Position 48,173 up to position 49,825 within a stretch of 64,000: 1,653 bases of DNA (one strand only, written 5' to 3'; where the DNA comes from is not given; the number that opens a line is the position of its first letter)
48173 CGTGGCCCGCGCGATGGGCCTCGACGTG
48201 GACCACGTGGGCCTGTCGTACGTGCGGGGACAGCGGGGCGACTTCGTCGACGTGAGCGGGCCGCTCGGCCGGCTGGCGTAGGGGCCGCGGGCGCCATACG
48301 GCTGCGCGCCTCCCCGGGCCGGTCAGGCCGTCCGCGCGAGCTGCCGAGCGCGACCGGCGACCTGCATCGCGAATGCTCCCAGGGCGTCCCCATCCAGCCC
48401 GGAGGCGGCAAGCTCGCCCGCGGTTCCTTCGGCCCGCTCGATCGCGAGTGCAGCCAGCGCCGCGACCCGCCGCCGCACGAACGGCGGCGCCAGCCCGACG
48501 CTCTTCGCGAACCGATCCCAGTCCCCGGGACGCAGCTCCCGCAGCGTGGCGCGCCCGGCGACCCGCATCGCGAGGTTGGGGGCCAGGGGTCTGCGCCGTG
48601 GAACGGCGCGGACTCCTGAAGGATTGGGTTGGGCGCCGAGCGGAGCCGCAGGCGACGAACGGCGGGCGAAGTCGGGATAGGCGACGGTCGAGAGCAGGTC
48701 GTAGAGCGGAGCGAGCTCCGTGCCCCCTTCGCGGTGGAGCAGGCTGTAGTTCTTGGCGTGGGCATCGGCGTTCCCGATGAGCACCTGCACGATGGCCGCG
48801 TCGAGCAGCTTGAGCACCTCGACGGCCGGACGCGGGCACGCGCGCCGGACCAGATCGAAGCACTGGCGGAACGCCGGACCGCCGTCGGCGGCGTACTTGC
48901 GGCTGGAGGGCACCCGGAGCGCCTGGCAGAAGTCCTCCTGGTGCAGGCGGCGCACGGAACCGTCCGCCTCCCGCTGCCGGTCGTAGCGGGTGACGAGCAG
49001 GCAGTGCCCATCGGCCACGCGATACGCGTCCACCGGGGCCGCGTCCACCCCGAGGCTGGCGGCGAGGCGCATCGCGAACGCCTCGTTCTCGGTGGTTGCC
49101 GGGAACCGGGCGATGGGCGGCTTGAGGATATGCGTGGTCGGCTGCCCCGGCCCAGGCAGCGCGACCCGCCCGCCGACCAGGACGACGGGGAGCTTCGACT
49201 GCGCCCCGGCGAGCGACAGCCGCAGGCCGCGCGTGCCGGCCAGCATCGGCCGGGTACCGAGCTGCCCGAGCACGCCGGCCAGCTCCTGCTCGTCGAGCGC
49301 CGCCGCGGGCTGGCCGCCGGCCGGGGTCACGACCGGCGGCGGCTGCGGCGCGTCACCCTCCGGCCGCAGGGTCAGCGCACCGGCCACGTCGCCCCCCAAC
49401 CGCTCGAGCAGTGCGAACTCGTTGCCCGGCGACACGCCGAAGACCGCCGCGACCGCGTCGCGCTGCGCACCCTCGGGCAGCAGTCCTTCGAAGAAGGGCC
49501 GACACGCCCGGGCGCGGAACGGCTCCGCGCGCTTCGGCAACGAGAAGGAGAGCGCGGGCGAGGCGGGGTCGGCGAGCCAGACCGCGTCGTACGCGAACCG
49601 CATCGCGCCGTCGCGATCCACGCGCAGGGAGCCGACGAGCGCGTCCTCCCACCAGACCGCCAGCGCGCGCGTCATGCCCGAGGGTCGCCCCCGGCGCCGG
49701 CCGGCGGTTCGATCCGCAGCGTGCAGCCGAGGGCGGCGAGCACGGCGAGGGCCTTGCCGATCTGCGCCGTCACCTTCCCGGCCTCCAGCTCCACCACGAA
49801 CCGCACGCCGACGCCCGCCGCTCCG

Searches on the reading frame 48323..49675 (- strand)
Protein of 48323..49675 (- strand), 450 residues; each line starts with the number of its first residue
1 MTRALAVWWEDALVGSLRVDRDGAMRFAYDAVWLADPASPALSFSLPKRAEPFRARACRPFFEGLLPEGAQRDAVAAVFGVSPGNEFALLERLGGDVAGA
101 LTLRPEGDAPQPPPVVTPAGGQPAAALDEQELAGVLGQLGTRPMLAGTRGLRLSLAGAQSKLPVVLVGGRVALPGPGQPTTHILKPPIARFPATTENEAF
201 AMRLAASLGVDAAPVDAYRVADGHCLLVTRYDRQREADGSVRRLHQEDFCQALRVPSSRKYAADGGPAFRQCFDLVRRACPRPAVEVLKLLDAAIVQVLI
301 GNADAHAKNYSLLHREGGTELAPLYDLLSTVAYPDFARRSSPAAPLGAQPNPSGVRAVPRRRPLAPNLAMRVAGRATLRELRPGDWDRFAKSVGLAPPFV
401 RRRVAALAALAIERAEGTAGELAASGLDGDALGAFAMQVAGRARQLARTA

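Call 53: search_solved_structures(query=window:48323-49675:-, show_alignments=1)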
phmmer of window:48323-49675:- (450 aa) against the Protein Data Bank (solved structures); distinct sequences matched with E-value up to 0.001: 17.
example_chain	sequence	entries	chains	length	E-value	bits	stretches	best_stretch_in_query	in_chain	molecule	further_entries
2wiu_A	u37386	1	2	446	4.3e-39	137.7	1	5-330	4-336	PROTEIN HIPA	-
3tpd_A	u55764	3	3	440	1.4e-38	136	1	5-330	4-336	Serine/threonine-protein kinase HipA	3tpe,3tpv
5k98_A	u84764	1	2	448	2.7e-38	135.1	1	5-330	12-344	Serine/threonine-protein kinase HipA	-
3fbr_A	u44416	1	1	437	2.8e-38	135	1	5-330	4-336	Serine/threonine-protein kinase toxin HipA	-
3dnt_A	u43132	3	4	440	2.8e-38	135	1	5-330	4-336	Protein hipA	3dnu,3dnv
4yg7_D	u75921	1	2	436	3.2e-38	134.8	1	5-330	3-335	Serine/threonine-protein kinase HipA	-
3hzi_A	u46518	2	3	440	9.4e-38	133.3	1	5-330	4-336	Protein hipA | Serine/threonine-protein kinase HipA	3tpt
3tpb_A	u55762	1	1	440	2.5e-37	131.9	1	5-330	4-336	Serine/threonine-protein kinase HipA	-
4pu5_A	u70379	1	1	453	2e-29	105.8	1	11-345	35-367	Toxin-antitoxin system toxin HipA family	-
4pu3_A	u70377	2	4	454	2e-29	105.8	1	11-345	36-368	Toxin-antitoxin system toxin HipA family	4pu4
8ezr_B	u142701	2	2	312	5.6e-16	61.5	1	151-335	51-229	HipT(Lp)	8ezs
7vkb_A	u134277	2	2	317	5.8e-16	61.5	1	151-335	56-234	HipA_C domain-containing protein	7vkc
7wcf_A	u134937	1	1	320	2.2e-15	59.6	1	151-335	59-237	HipA_C domain-containing protein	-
7ab4_C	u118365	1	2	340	1.9e-12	49.9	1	153-347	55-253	HipA_C domain-containing protein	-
7ab3_C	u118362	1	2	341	9.8e-12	47.5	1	153-347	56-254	HipA_C domain-containing protein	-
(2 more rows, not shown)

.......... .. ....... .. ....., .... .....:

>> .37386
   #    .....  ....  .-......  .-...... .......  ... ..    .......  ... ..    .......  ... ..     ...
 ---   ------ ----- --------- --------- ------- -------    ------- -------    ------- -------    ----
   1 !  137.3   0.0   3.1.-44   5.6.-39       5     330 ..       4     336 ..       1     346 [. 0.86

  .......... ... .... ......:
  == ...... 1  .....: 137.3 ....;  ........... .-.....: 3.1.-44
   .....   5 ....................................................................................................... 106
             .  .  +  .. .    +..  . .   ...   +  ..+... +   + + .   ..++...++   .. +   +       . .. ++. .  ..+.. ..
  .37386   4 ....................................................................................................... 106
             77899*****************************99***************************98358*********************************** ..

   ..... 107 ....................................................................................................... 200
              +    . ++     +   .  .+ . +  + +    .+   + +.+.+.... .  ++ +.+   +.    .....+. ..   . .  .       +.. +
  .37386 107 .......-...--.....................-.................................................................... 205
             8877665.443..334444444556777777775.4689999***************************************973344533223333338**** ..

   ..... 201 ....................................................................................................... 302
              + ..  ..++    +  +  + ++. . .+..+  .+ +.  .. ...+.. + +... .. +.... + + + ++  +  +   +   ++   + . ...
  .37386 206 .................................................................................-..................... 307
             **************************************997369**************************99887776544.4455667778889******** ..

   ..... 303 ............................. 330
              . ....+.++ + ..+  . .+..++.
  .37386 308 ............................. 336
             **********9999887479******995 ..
